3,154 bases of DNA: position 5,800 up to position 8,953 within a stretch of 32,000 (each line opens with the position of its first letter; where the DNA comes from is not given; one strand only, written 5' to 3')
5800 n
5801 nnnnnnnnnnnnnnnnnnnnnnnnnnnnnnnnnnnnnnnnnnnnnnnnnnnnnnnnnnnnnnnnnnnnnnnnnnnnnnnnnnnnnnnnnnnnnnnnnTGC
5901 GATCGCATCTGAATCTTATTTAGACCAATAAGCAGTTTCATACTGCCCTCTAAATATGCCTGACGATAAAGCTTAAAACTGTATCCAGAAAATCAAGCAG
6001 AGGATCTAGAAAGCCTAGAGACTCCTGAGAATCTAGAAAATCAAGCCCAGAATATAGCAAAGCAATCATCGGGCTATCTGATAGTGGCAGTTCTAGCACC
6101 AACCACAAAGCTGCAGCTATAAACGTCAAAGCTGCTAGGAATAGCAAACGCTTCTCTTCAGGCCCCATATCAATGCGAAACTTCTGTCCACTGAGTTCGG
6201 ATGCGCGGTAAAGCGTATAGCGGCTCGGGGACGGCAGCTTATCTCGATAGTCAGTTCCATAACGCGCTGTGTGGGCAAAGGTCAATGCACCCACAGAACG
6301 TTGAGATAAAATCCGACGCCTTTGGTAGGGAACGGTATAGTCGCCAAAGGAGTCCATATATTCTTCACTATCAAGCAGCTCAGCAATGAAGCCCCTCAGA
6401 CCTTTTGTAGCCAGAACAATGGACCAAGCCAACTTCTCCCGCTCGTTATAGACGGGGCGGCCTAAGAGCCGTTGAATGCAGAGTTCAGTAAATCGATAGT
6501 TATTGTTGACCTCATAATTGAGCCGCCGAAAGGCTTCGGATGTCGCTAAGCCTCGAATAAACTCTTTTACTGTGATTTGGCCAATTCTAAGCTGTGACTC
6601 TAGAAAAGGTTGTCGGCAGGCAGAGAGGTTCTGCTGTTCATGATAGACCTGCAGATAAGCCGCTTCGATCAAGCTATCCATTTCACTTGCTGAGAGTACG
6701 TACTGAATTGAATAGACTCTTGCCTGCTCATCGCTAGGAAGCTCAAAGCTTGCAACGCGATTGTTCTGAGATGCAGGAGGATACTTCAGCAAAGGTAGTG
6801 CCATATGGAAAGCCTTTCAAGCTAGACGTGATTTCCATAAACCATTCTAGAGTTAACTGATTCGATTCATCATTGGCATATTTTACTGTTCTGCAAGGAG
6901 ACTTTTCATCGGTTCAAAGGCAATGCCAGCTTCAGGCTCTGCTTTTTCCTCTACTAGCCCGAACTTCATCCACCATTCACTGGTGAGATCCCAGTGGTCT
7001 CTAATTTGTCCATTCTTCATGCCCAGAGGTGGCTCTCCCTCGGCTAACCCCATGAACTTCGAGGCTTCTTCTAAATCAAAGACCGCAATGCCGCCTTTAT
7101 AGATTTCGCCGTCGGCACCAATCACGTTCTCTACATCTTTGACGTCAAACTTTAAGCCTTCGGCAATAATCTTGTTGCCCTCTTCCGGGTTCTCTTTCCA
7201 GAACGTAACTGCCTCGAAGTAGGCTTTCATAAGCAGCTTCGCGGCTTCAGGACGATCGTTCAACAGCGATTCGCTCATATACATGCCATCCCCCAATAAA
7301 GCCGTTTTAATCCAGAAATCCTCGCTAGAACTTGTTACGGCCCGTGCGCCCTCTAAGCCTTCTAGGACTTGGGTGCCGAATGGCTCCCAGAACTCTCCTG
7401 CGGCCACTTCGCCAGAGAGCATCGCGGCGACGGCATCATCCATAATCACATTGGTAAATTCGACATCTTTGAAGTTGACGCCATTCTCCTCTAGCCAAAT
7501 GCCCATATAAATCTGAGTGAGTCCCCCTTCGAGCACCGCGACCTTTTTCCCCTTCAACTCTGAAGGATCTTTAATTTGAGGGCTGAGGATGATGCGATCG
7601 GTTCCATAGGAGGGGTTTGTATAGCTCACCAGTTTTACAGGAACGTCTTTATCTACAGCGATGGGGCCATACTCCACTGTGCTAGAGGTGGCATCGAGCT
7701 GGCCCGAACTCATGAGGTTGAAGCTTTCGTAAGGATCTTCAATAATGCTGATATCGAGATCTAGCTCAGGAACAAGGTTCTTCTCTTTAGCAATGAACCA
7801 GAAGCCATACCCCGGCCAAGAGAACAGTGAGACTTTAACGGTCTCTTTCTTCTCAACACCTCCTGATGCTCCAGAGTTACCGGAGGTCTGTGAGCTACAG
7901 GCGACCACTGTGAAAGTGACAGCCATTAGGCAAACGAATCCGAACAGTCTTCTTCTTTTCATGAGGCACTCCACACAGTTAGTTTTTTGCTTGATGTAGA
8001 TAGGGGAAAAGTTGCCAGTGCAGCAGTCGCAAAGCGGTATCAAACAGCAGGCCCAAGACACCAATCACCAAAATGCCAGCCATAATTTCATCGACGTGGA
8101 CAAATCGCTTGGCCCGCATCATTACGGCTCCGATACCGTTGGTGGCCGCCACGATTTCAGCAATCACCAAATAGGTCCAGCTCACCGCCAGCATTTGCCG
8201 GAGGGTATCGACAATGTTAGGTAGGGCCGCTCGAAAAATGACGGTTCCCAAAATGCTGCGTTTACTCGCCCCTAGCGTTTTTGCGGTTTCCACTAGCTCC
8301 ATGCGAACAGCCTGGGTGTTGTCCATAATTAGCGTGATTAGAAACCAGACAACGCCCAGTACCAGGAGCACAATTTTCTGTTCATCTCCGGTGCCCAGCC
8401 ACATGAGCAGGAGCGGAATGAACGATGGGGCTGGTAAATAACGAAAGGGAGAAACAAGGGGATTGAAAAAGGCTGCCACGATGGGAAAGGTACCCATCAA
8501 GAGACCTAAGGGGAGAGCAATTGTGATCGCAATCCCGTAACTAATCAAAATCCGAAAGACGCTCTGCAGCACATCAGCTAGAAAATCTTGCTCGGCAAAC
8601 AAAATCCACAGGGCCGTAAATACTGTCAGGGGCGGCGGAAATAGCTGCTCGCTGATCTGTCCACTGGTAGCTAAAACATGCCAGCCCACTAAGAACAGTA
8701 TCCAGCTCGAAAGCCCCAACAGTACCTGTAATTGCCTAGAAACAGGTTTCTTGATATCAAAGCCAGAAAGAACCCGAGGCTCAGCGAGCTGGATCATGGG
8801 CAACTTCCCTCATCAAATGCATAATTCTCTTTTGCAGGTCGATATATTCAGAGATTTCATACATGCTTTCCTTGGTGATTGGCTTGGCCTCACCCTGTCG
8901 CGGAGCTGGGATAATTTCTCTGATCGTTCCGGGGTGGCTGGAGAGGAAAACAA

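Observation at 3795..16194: Candidate gamma-glutamylation-dependent amine/amino-alcohol uptake and catabolism locus in a cyanobacterium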

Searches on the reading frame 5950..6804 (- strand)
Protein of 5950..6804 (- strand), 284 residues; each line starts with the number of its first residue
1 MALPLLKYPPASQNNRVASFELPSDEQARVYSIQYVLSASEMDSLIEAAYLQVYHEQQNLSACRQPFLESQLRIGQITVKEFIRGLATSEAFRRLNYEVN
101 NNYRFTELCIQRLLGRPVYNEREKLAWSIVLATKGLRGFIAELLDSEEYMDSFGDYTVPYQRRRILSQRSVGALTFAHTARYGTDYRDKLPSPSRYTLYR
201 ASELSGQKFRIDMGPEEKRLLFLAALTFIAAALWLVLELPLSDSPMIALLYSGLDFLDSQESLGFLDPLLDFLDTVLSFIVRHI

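Call 3: search_protein_families(library=pfam, proteins=[window:5950-6804:-])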
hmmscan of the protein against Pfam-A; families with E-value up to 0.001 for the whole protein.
window:5950-6804:- (284 aa): 1 family
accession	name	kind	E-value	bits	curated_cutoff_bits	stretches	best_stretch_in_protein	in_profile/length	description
PF00427.26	PBS_linker_poly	-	3.5e-43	147.1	28.7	1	38-162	2-126/126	Phycobilisome Linker polypeptide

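Call 4: search_protein_families(library=ncbifam, proteins=[window:5950-6804:-])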
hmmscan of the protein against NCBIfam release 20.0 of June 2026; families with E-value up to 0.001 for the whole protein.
window:5950-6804:- (284 aa): 4 families
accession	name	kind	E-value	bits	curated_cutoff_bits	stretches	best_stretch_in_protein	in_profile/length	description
NF058512.1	Rod_Core_CpcG2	exception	1.6e-63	214.3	420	1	1-192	1-187/247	phycobilisome rod-core linker protein CpcG2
NF058514.1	Rod_Core_CpcG3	exception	7.2e-63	212.5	425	1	1-197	1-194/242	phycobilisome rod-core linker protein CpcG3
NF058513.1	Rod_Core_CpcG4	exception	8e-61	205.6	440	1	1-190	1-187/250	phycobilisome rod-core linker protein CpcG4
NF058511.1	Rod_Core_CpcG1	exception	1.8e-60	204.6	430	1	1-190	1-185/279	phycobilisome rod-core linker protein CpcG1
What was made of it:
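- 5950..6804 (-): CpcG/CpcL-like phycobilisome rod-core linker with a hydrophobic C-terminus. It is a passenger gene inside the cluster. PF00427, E = 3.5e-43, with CpcG2/3-like NCBIfam hits (calls 3, 4).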

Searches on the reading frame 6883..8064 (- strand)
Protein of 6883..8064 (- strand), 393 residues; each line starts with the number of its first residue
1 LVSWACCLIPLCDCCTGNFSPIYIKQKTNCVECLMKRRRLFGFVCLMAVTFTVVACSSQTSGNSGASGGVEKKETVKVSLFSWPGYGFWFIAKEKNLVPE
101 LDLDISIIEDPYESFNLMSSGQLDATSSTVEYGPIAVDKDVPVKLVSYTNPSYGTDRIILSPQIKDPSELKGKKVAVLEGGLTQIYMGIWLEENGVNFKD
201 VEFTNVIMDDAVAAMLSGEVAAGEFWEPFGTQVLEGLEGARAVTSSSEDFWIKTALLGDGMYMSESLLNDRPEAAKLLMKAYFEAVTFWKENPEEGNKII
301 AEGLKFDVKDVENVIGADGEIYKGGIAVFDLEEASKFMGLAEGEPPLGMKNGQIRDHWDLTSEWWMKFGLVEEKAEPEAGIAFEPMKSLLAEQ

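Call 3: search_protein_families(library=pfam, proteins=[window:6883-8064:-])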
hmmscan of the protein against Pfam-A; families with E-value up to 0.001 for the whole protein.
window:6883-8064:- (393 aa): 2 families
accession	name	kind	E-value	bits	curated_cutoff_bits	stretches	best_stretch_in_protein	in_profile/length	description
PF09084.16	NMT1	-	1.3e-16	61.6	20.5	1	88-295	6-215/216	NMT1/THI5 like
PF13379.11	NMT1_2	-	2.5e-13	50.9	24.7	1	168-297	120-245/252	NMT1-like family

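Call 4: search_protein_families(library=ncbifam, proteins=[window:6883-8064:-])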
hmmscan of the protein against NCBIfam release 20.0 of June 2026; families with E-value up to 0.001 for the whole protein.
window:6883-8064:- (393 aa): 5 families
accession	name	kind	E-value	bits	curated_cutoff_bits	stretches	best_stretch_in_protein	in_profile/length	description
TIGR01728.1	SsuA_fam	subfamily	4.7e-26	91.7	163.5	1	112-313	41-240/290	aliphatic sulfonate ABC transporter substrate-binding protein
NF040735.1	SBP_SaoX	equivalog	7.5e-16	58.1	300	1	91-307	20-236/330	ABC transporter substrate-binding subunit SaoX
TIGR03427.1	ABC_peri_uca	equivalog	1.3e-12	47.6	333.9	1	101-301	35-230/328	putative urea ABC transporter substrate-binding protein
NF008588.0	PRK11553.1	subfamily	7.4e-07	28.4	299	1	163-240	120-195/319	aliphatic sulfonate ABC transporter substrate-binding protein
TIGR01729.1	taurine_ABC_bnd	equivalog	1e-05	25.1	304.25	1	163-295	91-219/300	taurine ABC transporter substrate-binding protein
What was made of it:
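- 6883..9638 (-): NitT/TauT-type ABC importer: ATPase 8781-9638, permease 7979-8803, lipoprotein SBP 6883-7962. It is accessory, not part of the conserved core. Calls 3 and 4.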

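Call 39: search_solved_structures(query=window:6883-7965:-, max_evalue=0.001)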
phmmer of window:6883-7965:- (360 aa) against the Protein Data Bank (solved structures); distinct sequences matched with E-value up to 0.001: 3.
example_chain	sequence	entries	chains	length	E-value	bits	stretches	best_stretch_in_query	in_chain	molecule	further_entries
3uif_A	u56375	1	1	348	6.4e-07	32.3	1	129-261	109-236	Sulfonate ABC transporter, periplasmic sulfonate-binding protein SsuA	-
4nmy_A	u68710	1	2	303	1.2e-05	28.1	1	52-269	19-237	ABC-type transport system, extracellular solute-binding protein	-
2x26_A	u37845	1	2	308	8.7e-05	25.3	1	113-203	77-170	PERIPLASMIC ALIPHATIC SULPHONATES-BINDING PROTEIN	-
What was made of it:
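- Tried and rejected: PDB matches of the SBP were too weak (E >= 6e-7, SsuA-type) to suggest a ligand (call 39).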

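Call 72: find_homologous_proteins(query=window:6883-7965:-, max_evalue=1e-20)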
Query window:6883-7965:- (360 aa): 587 proteins with E <= 1e-20 among 8000 candidates; the best 120 are listed.
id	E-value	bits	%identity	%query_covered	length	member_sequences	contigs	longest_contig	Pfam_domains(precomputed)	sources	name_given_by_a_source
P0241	3.3e-223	759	94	100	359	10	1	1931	PF13379.12,PF09084.17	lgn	-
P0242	5.7e-200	682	84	99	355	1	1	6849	PF13379.12,PF09084.17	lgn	-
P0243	2.7e-192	657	81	100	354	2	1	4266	PF13379.12,PF09084.17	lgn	-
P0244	2.2e-166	572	69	99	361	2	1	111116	PF13379.12,PF09084.17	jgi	jgi:NitT/TauT family transport system substrate-binding protein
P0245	2.8e-165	568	70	99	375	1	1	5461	PF13379.12,PF09084.17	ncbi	ncbi:MAG: ABC transporter substrate-binding protein, partial [Cyanobacteria bacterium J06588_5]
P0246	1.3e-164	566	71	97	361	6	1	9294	PF13379.12,PF09084.17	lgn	-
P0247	3.7e-162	558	70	96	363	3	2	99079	PF13379.12,PF09084.17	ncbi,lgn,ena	ncbi:MAG: ABC transporter substrate-binding protein [Cyanobacteria bacterium J06648_16]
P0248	1.0e-161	556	69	99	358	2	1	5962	PF13379.12,PF09084.17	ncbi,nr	ncbi:MAG: ABC transporter substrate-binding protein [Leptolyngbya sp. SIO3F4]|nr:ABC transporter sub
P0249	1.6e-160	553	95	73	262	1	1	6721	PF13379.12,PF09084.17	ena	-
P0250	9.3e-156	537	66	99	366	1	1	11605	PF13379.12,PF09084.17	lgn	-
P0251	1.1e-155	537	65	99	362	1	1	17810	PF13379.12,PF09084.17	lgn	-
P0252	6.1e-155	534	69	94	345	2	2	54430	PF13379.12,PF09084.17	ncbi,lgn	ncbi:MAG: ABC transporter substrate-binding protein [Cyanobacteria bacterium P01_F01_bin.86]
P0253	5.7e-153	528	66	100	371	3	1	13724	PF13379.12,PF09084.17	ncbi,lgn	-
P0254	1.1e-152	527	71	91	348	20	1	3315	PF13379.12,PF09084.17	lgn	-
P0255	1.2e-152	527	67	96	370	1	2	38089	PF13379.12,PF09084.17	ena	-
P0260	2.9e-150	519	70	90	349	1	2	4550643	PF13379.12,PF09084.17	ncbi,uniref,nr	ncbi:ABC transporter substrate-binding protein [Halopseudomonas pelagia]|uniref:ABC transporter subs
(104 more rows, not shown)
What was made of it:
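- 6883..9638 (-): The SBP is 62-71% identical to SBPs of marine Gammaproteobacteria (call 72).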

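Call 73: find_encoding_contigs(protein=P0260, flank=9000, max_places=1)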
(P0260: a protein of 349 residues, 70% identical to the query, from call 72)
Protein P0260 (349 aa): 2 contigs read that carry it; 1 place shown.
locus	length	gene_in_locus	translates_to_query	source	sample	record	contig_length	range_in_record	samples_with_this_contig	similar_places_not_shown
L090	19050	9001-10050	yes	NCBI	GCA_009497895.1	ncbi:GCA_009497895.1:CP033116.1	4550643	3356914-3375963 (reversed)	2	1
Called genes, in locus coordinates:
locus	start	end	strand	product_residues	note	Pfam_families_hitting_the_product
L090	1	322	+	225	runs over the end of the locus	PF17836:PglD_N, PF00132:Hexapep, PF14602:Hexapep_2 (weak)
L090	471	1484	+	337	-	PF00106:adh_short, PF01073:3Beta_HSD, PF01370:Epimerase, PF02719:Polysacc_synt_2, PF04321:RmlD_sub_bind, PF05368:NmrA, PF07993:NAD_binding_4 (weak), PF16363:GDP_Man_Dehyd, +2 more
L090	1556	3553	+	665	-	PF13727:CoA_binding_3 (faint), PF01073:3Beta_HSD (weak), PF01370:Epimerase, PF02719:Polysacc_synt_2, PF04321:RmlD_sub_bind, PF16363:GDP_Man_Dehyd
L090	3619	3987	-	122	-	-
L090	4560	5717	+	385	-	PF13384:HTH_23 (weak), PF13518:HTH_28 (weak), PF13565:HTH_32, PF00665:rve, PF13683:rve_3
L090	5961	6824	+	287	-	PF01261:AP_endonuc_2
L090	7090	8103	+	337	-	PF00487:FA_desaturase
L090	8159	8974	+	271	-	PF00528:BPD_transp_1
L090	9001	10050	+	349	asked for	PF13379:NMT1_2, PF09084:NMT1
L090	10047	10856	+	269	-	PF00005:ABC_tran, PF13304:AAA_21 (faint)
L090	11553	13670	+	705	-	PF07715:Plug, PF00593:TonB_dep_Rec_b-barrel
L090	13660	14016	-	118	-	-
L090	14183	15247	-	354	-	PF05544:Pro_racemase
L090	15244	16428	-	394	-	PF08240:ADH_N, PF00107:ADH_zinc_N, PF13602:ADH_zinc_N_2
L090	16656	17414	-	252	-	PF00929:RNase_T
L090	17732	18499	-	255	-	-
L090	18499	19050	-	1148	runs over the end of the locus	PF20249:VasX_N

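Call 75: find_encoding_contigs(protein=P0247, flank=9000, max_places=1)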
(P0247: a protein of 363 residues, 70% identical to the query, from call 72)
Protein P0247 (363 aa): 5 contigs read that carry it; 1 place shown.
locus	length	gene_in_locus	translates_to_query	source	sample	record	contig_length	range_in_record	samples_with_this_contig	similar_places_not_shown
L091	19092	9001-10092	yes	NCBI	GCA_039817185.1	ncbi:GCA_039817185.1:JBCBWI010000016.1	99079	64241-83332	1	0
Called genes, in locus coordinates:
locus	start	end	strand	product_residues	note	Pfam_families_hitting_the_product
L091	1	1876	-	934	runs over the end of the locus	-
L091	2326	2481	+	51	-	-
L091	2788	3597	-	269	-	-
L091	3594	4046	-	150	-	-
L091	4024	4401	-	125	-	-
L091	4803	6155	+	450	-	PF03069:FmdA_AmdA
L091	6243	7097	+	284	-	PF01261:AP_endonuc_2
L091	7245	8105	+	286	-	PF00005:ABC_tran, PF13304:AAA_21 (faint)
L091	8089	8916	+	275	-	PF00528:BPD_transp_1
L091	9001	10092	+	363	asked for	PF09084:NMT1, PF13379:NMT1_2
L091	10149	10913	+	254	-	PF00106:adh_short, PF13561:adh_short_C2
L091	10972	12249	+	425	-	PF00355:Rieske, PF00848:Ring_hydroxyl_A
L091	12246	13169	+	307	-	PF13407:Peripla_BP_4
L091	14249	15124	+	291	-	PF06719:AraC_N, PF00165:HTH_AraC, PF12833:HTH_18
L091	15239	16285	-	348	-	PF00248:Aldo_ket_red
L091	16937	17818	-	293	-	PF00126:HTH_1, PF03466:LysR_substrate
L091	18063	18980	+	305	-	PF07081:DUF1349 (weak)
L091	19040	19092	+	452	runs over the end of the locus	-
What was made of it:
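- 6883..9638 (-): The TIM+ABC module occurs without GS genes in L090 and L091 (calls 73, 75).
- The TIM+ABC module is found elsewhere without GS genes (calls 73, 75).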

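Call 78: search_protein_families(library=ncbifam, proteins=[L090:7090-8103:+, L091:10972-12249:+, L091:4803-6155:+], max_evalue=0.000001)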
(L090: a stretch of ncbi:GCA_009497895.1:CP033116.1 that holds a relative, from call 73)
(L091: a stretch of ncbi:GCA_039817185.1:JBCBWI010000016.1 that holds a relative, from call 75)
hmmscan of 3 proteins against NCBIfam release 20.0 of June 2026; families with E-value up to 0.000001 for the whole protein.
L090:7090-8103:+ (337 aa): 1 family
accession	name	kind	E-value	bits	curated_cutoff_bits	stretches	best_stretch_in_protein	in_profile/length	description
NF052548.1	FAdesatDesABac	equivalog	3.5e-09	36.2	500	1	23-106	36-115/328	Delta(5) desaturase DesA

L091:10972-12249:+ (425 aa): 5 families
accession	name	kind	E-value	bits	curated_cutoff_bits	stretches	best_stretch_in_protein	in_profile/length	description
NF058607.1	GlBtMonoOxGbcA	equivalog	5e-44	150.4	670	1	28-236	28-230/420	glycine betaine monooxygenase oxygenase subunit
NF042946.1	3PPDioc_HcaE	equivalog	9.4e-28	97.4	830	1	34-237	17-223/450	3-phenylpropionate/cinnamic acid dioxygenase subunit alpha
NF041684.1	ant_diox_AndAc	equivalog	3.1e-21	75.4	750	1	28-229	18-223/418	anthranilate 1,2-dioxygenase large subunit AndAc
TIGR03229.1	benzo_1_2_benA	equivalog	4.3e-21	75.3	780.95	1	36-229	19-216/433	benzoate 1,2-dioxygenase large subunit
TIGR03228.1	anthran_1_2_A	equivalog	1e-16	60.7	671.9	1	37-230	20-215/438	anthranilate 1,2-dioxygenase large subunit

L091:4803-6155:+ (450 aa): 1 family
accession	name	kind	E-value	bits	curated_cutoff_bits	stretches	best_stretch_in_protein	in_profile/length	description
NF045496.1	FormamaseFmdA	equivalog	1.9e-18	66.4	500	1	273-334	213-275/407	formamidase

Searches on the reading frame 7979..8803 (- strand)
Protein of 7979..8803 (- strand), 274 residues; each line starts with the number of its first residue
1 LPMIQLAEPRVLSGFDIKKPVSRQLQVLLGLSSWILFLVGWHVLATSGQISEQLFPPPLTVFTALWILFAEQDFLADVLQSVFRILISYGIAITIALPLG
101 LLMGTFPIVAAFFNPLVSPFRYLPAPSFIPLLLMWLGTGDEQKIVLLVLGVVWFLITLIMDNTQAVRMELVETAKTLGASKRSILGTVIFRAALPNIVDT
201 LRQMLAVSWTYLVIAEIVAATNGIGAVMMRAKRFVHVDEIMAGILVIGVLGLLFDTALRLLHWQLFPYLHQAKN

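Call 3: search_protein_families(library=pfam, proteins=[window:7979-8803:-])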
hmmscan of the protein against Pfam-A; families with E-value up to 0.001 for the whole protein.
window:7979-8803:- (274 aa): 1 family
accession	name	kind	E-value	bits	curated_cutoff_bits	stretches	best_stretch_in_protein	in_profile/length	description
PF00528.27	BPD_transp_1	-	2.4e-19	70.2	26.4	1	96-261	1-178/184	Binding-protein-dependent transport system inner membrane component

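Call 4: search_protein_families(library=ncbifam, proteins=[window:7979-8803:-])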
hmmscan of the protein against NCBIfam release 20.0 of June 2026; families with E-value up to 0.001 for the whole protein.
window:7979-8803:- (274 aa): 11 families
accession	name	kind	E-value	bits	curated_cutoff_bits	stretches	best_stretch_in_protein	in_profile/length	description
NF007545.0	PRK10160.1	equivalog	4.1e-37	128.1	342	1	16-269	15-271/275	taurine ABC transporter permease TauC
NF040733.1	ABC_perm_U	equivalog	9e-36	123.6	295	1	27-265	8-245/251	ABC transporter permease subunit SaoP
NF008470.0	PRK11365.1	equivalog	2e-28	99.5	347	1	27-262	8-246/263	aliphatic sulfonate ABC transporter permease SsuC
TIGR01183.1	ntrB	equivalog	2.5e-18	66.5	209.05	1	74-257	15-198/202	nitrate ABC transporter permease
TIGR03416.1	ABC_choXWV_perm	equivalog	7.7e-14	51.8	363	1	43-255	54-264/267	choline ABC transporter permease subunit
NF008196.0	PRK10952.1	equivalog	5e-10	38.7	439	1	85-255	153-322/356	glycine betaine/L-proline ABC transporter permease ProW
NF011690.0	PRK15110.1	equivalog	1e-06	28.4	432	1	153-253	196-297/321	putrescine export ABC transporter permease SapB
NF043074.1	MMSYN1_0196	equivalog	2.5e-06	27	350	1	144-218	142-216/277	spermidine/putrescine ABC transporter permease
NF045470.1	Opp2B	equivalog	9.7e-05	21.7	350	1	164-263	194-293/300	nickel ABC transporter permease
TIGR01097.1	PhnE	equivalog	0.0001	21.9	216.7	1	44-256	36-242/252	phosphonate ABC transporter, permease protein PhnE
NF045472.1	Opp4B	equivalog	0.00057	19.3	450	1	148-253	200-302/319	oligopeptide ABC transporter permease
